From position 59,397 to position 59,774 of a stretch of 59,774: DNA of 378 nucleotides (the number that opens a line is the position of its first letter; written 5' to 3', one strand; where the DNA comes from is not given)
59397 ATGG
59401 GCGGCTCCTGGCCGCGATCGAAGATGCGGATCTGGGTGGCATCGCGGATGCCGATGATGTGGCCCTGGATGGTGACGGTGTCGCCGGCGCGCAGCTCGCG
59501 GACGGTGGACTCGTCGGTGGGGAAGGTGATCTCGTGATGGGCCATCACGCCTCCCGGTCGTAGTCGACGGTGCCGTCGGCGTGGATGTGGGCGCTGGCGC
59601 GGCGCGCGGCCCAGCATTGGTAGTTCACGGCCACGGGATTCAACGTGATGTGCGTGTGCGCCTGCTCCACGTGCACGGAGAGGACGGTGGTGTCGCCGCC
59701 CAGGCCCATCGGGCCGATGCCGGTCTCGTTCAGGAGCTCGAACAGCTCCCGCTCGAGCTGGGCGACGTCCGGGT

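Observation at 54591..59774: Hydro-lyase(alpha/beta)-comA-cysH-cysC-sat operon plus TauE: sulfate to organosulfonate pathway with an unassigned fumarase-like step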

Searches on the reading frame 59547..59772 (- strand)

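Call 8: search_protein_families(library=pfam, proteins=[window:59547-59772:-], max_evalue=0.01)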
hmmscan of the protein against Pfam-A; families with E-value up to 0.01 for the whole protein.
window:59547-59772:- (75 aa): 1 family
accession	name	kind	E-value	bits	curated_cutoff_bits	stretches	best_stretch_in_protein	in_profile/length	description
PF05681.19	Fumerase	-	4.8e-23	82.3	25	1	2-61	210-269/270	Fumarate hydratase (Fumerase)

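Call 9: search_protein_families(library=ncbifam, proteins=[window:59547-59772:-], max_evalue=0.01)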
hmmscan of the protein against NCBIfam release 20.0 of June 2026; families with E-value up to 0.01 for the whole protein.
window:59547-59772:- (75 aa): 3 families
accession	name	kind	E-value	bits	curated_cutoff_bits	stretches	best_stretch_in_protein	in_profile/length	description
TIGR00722.1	ttdA_fumA_fumB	subfamily_domain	6e-23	81.4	100.65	1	2-62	212-272/273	hydrolyase, tartrate alpha subunit/fumarate domain protein, Fe-S type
NF004885.0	PRK06246.1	equivalog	9.4e-23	80.8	276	1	2-63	218-279/279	fumarate hydratase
NF006084.0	PRK08230.1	equivalog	2.6e-15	56.3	365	1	2-67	226-291/303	L(+)-tartrate dehydratase subunit alpha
